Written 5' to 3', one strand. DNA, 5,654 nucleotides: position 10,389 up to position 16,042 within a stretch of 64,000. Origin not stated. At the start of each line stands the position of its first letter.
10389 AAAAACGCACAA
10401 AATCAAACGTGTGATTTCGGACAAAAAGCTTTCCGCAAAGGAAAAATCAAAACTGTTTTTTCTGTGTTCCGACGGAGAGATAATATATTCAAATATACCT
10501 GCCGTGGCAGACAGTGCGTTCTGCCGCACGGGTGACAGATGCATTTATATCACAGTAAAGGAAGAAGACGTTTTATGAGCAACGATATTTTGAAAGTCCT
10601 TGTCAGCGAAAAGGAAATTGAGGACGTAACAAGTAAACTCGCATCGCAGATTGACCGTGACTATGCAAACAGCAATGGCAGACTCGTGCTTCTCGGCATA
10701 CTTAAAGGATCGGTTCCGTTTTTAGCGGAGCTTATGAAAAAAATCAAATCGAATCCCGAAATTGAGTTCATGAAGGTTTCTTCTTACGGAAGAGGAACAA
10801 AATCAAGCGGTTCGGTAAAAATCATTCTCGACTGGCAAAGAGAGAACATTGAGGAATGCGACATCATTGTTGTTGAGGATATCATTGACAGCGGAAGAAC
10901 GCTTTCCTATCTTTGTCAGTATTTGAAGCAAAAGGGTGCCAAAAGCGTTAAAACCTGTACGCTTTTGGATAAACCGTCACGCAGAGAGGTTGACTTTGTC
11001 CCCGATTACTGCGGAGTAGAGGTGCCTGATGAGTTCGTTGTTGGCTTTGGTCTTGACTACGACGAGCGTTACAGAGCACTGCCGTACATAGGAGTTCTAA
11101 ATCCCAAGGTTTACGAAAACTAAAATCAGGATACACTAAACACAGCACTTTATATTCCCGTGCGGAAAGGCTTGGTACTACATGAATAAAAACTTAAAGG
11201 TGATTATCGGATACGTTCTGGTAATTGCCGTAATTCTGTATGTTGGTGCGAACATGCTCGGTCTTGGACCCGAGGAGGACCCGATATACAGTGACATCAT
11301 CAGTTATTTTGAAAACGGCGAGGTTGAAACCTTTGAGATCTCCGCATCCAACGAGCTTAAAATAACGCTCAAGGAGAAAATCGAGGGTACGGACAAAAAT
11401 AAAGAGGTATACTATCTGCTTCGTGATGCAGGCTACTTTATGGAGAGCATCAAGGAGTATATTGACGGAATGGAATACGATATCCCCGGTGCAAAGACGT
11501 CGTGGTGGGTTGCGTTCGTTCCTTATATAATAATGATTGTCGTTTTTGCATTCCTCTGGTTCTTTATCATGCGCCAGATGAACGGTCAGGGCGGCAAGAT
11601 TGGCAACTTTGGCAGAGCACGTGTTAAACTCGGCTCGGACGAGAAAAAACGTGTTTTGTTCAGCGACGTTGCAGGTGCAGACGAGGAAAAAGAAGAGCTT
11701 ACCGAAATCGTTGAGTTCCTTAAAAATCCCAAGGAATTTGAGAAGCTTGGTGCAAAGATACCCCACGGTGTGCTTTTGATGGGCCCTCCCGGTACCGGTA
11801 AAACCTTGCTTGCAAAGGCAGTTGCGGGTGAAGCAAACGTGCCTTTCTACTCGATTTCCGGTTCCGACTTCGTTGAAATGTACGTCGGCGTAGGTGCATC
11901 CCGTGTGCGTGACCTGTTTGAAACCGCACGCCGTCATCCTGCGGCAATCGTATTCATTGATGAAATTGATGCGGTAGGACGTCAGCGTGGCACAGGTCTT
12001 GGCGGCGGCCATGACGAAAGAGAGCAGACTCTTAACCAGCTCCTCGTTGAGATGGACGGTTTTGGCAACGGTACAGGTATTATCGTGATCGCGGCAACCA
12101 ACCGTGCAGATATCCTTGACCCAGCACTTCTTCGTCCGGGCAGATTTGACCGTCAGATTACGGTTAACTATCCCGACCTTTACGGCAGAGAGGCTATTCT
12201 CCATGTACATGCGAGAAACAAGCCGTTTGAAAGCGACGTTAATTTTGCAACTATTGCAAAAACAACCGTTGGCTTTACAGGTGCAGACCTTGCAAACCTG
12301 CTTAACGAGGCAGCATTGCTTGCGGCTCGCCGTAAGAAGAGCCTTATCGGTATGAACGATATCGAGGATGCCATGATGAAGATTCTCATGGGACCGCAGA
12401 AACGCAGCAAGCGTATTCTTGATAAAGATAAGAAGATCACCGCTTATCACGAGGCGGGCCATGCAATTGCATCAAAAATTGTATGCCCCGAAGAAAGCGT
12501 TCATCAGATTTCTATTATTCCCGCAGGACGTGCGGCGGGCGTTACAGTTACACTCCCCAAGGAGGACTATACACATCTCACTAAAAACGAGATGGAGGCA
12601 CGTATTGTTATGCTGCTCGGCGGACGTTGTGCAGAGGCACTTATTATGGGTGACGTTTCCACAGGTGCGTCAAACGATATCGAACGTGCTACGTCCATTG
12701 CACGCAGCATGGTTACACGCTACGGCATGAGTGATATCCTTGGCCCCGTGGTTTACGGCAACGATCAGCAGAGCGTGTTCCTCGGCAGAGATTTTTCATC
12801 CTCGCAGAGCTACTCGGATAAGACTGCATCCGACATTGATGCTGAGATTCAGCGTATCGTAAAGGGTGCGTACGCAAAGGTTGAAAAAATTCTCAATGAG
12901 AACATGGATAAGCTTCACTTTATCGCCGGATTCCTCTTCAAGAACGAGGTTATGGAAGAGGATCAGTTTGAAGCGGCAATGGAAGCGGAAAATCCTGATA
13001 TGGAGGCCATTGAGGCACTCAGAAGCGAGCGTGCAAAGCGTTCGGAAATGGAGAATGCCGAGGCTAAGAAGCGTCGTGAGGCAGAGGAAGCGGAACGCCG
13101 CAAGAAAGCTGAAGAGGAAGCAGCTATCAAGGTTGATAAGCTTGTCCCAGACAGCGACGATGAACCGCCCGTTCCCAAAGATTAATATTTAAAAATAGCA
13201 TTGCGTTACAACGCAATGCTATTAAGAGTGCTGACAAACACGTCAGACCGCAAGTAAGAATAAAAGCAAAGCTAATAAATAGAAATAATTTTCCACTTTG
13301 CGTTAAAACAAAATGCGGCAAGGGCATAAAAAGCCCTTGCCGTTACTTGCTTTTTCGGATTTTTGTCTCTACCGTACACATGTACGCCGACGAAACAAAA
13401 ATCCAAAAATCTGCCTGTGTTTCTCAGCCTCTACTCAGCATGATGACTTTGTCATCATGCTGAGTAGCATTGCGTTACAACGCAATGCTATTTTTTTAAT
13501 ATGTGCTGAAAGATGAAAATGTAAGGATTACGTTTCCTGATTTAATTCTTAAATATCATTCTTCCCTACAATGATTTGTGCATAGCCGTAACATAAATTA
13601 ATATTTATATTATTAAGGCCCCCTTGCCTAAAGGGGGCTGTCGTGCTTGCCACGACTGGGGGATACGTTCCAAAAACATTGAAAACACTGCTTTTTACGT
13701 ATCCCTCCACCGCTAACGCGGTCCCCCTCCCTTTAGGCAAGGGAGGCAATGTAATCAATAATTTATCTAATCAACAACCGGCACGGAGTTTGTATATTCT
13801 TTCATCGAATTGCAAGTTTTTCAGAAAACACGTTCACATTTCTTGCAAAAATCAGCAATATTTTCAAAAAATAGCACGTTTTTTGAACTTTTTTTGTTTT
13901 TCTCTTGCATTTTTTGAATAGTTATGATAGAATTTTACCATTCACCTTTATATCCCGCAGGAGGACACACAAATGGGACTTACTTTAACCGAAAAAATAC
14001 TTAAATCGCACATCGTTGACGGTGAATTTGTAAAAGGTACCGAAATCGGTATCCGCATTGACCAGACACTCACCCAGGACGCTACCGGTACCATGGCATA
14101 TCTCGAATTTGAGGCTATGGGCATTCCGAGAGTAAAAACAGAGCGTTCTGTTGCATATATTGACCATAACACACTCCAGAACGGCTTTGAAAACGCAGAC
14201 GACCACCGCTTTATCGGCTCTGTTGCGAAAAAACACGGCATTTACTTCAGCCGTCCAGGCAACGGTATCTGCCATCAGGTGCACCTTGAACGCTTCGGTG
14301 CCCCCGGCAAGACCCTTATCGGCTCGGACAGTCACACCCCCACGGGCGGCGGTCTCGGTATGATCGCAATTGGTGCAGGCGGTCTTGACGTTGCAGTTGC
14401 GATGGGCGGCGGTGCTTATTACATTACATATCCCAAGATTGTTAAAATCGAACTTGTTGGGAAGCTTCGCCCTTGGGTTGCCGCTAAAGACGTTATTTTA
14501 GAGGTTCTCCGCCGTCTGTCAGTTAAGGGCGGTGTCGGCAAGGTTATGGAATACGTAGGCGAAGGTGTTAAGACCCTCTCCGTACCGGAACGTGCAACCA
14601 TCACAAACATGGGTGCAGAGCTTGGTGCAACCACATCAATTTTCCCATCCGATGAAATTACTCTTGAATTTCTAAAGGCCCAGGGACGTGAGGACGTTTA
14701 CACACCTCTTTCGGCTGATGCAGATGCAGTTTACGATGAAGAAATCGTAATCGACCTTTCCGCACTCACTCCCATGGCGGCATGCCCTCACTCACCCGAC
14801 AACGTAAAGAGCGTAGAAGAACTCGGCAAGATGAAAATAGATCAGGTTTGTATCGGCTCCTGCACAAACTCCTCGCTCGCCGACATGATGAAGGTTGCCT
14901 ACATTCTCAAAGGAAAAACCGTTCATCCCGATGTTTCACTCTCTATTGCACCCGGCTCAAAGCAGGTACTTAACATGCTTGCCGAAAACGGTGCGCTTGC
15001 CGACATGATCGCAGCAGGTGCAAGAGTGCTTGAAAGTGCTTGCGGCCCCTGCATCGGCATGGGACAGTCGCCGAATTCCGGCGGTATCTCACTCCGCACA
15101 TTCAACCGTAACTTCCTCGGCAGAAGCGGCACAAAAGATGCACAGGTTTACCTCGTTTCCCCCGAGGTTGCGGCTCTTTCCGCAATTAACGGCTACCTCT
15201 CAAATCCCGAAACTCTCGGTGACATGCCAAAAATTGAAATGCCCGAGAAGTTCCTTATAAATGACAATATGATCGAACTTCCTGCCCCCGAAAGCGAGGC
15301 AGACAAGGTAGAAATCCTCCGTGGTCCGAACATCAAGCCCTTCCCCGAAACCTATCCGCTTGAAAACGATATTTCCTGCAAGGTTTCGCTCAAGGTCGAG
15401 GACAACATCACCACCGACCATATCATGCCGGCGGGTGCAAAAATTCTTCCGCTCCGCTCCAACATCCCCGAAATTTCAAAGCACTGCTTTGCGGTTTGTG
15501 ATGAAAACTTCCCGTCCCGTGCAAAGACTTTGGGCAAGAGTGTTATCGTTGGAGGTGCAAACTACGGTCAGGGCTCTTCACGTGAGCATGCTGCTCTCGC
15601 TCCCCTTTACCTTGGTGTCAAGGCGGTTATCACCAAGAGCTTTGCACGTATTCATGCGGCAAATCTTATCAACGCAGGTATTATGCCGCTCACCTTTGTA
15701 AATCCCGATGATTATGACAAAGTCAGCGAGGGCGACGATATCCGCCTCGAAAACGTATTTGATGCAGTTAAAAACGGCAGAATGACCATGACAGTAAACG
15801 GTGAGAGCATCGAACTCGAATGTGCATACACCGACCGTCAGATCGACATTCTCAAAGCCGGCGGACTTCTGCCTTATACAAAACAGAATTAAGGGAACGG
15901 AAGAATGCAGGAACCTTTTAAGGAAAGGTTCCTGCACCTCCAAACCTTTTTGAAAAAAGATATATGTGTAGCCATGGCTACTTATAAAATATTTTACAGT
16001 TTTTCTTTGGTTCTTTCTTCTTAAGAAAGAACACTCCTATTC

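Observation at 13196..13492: A 241-bp structured repeat is bracketed by a perfect 28-bp duplication of the whole ftsH terminator hairpin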

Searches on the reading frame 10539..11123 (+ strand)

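Call 47: search_protein_families(library=pfam, proteins=[window:10539-11123:+], max_evalue=0.00001)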
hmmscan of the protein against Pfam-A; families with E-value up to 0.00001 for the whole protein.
window:10539-11123:+ (194 aa): 1 family
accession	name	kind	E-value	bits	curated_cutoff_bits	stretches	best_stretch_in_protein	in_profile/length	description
PF00156.33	Pribosyltran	-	4e-27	94.9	26.3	1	25-174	9-157/158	Phosphoribosyl transferase domain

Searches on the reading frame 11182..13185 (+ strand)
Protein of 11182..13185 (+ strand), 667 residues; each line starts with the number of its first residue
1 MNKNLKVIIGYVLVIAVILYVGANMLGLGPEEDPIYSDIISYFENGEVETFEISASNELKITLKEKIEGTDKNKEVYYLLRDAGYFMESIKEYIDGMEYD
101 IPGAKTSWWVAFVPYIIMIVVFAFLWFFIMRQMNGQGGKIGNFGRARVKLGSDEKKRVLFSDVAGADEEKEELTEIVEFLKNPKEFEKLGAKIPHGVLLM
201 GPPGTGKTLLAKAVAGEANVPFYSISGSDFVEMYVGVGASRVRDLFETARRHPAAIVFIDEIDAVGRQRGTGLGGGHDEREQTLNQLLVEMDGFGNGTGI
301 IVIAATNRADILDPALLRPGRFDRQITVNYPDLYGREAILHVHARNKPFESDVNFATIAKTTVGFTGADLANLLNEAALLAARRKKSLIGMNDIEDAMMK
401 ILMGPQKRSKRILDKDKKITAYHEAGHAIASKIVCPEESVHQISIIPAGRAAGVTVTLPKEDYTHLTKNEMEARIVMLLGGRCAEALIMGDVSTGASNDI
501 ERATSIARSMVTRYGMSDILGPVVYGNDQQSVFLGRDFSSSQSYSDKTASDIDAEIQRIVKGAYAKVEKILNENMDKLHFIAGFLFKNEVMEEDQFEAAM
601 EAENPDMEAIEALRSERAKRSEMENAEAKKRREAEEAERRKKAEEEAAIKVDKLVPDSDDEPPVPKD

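Call 8: find_encoding_contigs(protein=window:11182-13185:+, flank=3000, max_places=10)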
Protein window:11182-13185:+ (667 aa): no gene with exactly this product is on record in the collection.

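Call 19: find_homologous_proteins(query=window:11182-13185:+, max_evalue=1e-100)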
Query window:11182-13185:+ (667 aa): 8000 proteins with E <= 1e-100 among 8000 candidates; the best 120 are listed.
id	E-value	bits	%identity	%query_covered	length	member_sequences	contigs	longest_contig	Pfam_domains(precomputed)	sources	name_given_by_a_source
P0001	0.0e+0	1477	100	100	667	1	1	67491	PF06480.21,PF00004.36,PF17862.8,PF01434.25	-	-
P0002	0.0e+0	1361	91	100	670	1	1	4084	PF06480.21,PF00004.36,PF17862.8,PF01434.25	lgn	-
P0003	0.0e+0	1355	91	100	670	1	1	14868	PF06480.21,PF00004.36,PF17862.8,PF01434.25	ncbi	-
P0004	0.0e+0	1349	90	100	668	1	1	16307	PF06480.21,PF00004.36,PF17862.8,PF01434.25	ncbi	-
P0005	0.0e+0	1340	90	100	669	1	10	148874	PF07724.21,PF06480.21,PF00004.36,PF17862.8,PF01434.25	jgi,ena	-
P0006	0.0e+0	1339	90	100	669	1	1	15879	PF06480.21,PF00004.36,PF17862.8,PF01434.25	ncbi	-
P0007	0.0e+0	1336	90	100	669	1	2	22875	PF07724.21,PF06480.21,PF00004.36,PF17862.8,PF01434.25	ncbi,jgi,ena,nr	ncbi:MAG: ATP-dependent zinc metalloprotease FtsH [Ruminococcaceae bacterium]|nr:ATP-dependent zinc 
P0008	0.0e+0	1336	90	100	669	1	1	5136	PF07724.21,PF06480.21,PF00004.36,PF17862.8,PF01434.25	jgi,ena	-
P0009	0.0e+0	1307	88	100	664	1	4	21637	PF07724.21,PF00004.36,PF17862.8,PF01434.25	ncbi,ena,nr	ncbi:MAG: ATP-dependent zinc metalloprotease FtsH [Clostridia bacterium]|nr:ATP-dependent zinc metal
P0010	0.0e+0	1289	86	100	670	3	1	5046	PF00004.36,PF17862.8,PF01434.25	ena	-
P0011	0.0e+0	1255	86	94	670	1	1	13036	PF06480.21,PF00004.36,PF17862.8,PF01434.25,PF07728.21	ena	-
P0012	0.0e+0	1241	83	100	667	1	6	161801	PF06480.21,PF00004.36,PF17862.8,PF01434.25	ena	-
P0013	0.0e+0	1234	86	94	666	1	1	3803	PF06480.21,PF00004.36,PF17862.8,PF01434.25,PF07728.21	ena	-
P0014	0.0e+0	1231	83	100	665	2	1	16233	PF06480.21,PF00004.36,PF05496.19,PF17862.8,PF01434.25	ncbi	-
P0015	0.0e+0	1216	83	100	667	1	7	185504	PF06480.21,PF00004.36,PF17862.8,PF01434.25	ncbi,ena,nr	ncbi:MAG: ATP-dependent zinc metalloprotease FtsH [Clostridia bacterium]|nr:ATP-dependent zinc metal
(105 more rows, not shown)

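Call 20: find_encoding_contigs(protein=P0005, flank=2500, max_places=6)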
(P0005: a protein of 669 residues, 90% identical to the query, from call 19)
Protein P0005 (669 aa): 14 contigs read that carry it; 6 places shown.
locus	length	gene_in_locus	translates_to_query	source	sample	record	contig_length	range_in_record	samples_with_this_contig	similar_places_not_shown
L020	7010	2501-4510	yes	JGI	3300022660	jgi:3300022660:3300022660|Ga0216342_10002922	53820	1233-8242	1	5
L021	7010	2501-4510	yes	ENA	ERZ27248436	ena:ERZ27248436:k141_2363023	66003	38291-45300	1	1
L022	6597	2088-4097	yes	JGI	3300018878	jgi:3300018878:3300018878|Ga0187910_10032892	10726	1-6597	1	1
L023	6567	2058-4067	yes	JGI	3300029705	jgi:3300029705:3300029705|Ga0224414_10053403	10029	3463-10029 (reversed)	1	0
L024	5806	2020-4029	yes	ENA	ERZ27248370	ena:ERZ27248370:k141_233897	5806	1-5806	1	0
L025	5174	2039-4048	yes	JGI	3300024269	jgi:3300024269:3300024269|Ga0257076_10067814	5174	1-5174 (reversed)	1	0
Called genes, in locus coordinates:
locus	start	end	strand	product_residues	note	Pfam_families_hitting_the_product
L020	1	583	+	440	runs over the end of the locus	PF00772:DnaB, PF03796:DnaB_C, PF13481:AAA_25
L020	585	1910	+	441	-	PF01171:ATP_bind_3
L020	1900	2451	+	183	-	PF00156:Pribosyltran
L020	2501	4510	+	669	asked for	PF06480:FtsH_ext (weak), PF00004:AAA, PF07724:AAA_2 (faint), PF17862:AAA_lid_3, PF01434:Peptidase_M41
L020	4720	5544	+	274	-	-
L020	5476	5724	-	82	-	-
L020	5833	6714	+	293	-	PF00781:DAGK_cat, PF19279:YegS_C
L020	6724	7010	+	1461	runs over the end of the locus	PF02811:PHP, PF00929:RNase_T, PF07733:DNA_pol3_alpha, PF17657:DNA_pol3_finger, PF14579:HHH_6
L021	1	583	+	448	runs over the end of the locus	PF00772:DnaB, PF03796:DnaB_C, PF13481:AAA_25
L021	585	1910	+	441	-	PF01171:ATP_bind_3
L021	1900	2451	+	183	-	PF00156:Pribosyltran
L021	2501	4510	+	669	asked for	PF06480:FtsH_ext (weak), PF00004:AAA, PF07724:AAA_2 (faint), PF17862:AAA_lid_3, PF01434:Peptidase_M41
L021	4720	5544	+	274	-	-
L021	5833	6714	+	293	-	PF00781:DAGK_cat, PF19279:YegS_C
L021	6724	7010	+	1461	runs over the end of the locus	PF02811:PHP, PF00929:RNase_T, PF07733:DNA_pol3_alpha, PF17657:DNA_pol3_finger, PF14579:HHH_6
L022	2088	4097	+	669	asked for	PF06480:FtsH_ext (weak), PF00004:AAA, PF07724:AAA_2 (faint), PF17862:AAA_lid_3, PF01434:Peptidase_M41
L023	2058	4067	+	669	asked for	PF06480:FtsH_ext (weak), PF00004:AAA, PF07724:AAA_2 (faint), PF17862:AAA_lid_3, PF01434:Peptidase_M41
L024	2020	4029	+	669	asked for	PF06480:FtsH_ext (weak), PF00004:AAA, PF07724:AAA_2 (faint), PF17862:AAA_lid_3, PF01434:Peptidase_M41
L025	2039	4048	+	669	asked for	PF06480:FtsH_ext (weak), PF00004:AAA, PF07724:AAA_2 (faint), PF17862:AAA_lid_3, PF01434:Peptidase_M41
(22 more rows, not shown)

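Call 21: find_encoding_contigs(protein=P0003, flank=2500, max_places=3)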
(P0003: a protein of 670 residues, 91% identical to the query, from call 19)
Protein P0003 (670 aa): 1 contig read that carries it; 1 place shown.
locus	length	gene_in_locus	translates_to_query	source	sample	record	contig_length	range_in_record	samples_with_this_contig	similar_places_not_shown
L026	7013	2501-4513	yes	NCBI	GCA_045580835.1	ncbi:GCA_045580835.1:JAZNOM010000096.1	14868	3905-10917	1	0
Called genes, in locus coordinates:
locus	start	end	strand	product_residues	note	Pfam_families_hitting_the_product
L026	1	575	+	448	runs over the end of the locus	PF00772:DnaB, PF03796:DnaB_C, PF13481:AAA_25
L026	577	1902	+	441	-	PF01171:ATP_bind_3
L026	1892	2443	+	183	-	PF00156:Pribosyltran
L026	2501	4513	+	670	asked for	PF06480:FtsH_ext (weak), PF00004:AAA, PF17862:AAA_lid_3, PF01434:Peptidase_M41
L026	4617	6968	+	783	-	PF01055:Glyco_hydro_31_2nd, PF21365:Glyco_hydro_31_3rd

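Call 22: find_encoding_contigs(protein=P0004, flank=2500, max_places=3)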
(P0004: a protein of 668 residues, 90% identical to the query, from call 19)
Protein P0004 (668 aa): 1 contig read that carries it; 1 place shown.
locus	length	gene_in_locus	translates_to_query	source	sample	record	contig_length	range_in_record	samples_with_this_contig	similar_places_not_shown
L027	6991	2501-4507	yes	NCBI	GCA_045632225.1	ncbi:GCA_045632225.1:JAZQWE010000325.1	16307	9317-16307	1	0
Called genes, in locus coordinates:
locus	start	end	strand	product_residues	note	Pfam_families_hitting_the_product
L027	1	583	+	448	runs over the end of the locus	PF00772:DnaB, PF03796:DnaB_C, PF13481:AAA_25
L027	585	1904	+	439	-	PF01171:ATP_bind_3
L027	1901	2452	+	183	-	PF00156:Pribosyltran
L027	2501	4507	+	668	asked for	PF06480:FtsH_ext (weak), PF00004:AAA, PF17862:AAA_lid_3, PF01434:Peptidase_M41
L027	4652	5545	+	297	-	PF02311:AraC_binding, PF00165:HTH_AraC, PF12833:HTH_18, PF00165:HTH_AraC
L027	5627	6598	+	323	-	-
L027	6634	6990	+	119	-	?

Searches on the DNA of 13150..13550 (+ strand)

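Call 10: search_dna_similar(query=window:13224-13464:+, collection=plasmids, mode=distant, max_evalue=0.001, max_rows=30)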
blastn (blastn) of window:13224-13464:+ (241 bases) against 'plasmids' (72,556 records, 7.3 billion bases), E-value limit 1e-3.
No match.

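Call 11: search_dna_similar(query=window:13224-13464:+, collection=phages, mode=distant, max_evalue=0.001, max_rows=30)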
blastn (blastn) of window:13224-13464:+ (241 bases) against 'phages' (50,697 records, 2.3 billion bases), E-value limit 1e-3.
No match.

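Call 57: search_rna_families(source=window, start=13150, end=13550, threshold=evalue, max_evalue=10)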
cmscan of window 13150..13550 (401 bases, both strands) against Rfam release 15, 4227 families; matches with E-value up to 10: 31.
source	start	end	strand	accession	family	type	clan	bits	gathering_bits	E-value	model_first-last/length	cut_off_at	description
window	13253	13345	-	RF02892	SR6_antitoxin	Gene; antisense;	-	27.3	55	0.011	1-104/104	no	Bacillus SR6 antitoxin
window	13351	13410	-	RF03578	mir-3910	Gene; miRNA;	-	26.5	95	0.0037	1-82/82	no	mir-3910 microRNA precursor family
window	13353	13408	-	RF03872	MIR6426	Gene; miRNA;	-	23.7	96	0.022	1-84/84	no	MIR6426 microRNA precursor family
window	13325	13428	-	RF01859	Phe_leader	Cis-reg; leader;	-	23.7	55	0.092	1-125/125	no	Phenylalanine leader peptide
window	13307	13355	+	RF02353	BjrC68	Gene; sRNA;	-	23.2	39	0.00071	1-82/82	no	Bradyrhizobiaceae sRNA BjrC68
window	13191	13355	+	RF00125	IS128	Gene; sRNA;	-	22.5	80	0.017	1-209/209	no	IS128 RNA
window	13426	13474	-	RF04270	mir-743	Gene; miRNA;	CL00136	22.5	67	0.03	1-75/75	no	mir-743 microRNA precursor family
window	13351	13410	+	RF03578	mir-3910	Gene; miRNA;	-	22.5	95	0.042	1-82/82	no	mir-3910 microRNA precursor family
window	13417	13480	-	RF04302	mir-506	Gene; miRNA;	CL00140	21.7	84.5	0.043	1-81/81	no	mir-506 microRNA precursor family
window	13216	13327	+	RF02155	NCRUPAR_2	Gene; lncRNA;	-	19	80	7.9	1-99/99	no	Non-protein coding RNA, upstream of F2R/PAR1 conserved region 2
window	13426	13474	+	RF04270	mir-743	Gene; miRNA;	CL00136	17.4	67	0.82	1-75/75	no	mir-743 microRNA precursor family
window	13303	13401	-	RF03109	Thermales-rpoB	Cis-reg;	-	16.5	77.3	0.54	1-89/89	no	Thermales-rpoB RNA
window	13429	13467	-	RF03788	MIR5304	Gene; miRNA;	-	16.5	75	1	1-80/80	no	MIR5304 microRNA precursor family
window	13351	13410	+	RF03872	MIR6426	Gene; miRNA;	-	16.5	96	1.7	1-84/84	no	MIR6426 microRNA precursor family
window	13260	13408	-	RF01441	S_pombe_snR46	Gene; snRNA; snoRNA; HACA-box;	CL00021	16.5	60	2.7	1-168/168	no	small nulceolar RNA snR46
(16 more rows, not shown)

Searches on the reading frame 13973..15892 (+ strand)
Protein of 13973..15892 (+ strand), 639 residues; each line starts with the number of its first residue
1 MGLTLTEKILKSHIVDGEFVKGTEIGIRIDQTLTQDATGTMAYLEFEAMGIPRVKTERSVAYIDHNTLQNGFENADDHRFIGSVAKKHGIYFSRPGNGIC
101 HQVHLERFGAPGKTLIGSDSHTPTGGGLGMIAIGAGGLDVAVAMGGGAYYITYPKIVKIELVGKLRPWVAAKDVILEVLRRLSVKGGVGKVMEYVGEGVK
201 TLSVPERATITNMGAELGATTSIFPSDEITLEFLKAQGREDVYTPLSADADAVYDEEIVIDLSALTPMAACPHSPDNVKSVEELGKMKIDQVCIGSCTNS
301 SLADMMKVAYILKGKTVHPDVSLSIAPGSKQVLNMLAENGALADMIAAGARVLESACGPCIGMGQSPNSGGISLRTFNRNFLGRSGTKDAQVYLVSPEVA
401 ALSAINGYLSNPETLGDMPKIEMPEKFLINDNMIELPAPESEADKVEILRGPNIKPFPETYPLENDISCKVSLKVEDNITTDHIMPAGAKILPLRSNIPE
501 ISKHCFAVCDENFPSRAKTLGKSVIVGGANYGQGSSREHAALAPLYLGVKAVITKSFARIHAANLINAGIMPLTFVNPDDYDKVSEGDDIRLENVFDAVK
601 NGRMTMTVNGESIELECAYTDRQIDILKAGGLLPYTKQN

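Call 47: search_protein_families(library=pfam, proteins=[window:13973-15892:+], max_evalue=0.00001)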
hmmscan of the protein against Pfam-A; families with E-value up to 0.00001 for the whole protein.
window:13973-15892:+ (639 aa): 2 families
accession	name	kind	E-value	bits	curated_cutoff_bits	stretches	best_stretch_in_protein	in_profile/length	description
PF00330.25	Aconitase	-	3.8e-113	379.3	28.7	1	7-407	1-463/463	Aconitase family (aconitate hydratase)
PF00694.25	Aconitase_C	-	4.5e-23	82.5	22.8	1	521-577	74-130/131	Aconitase C-terminal domain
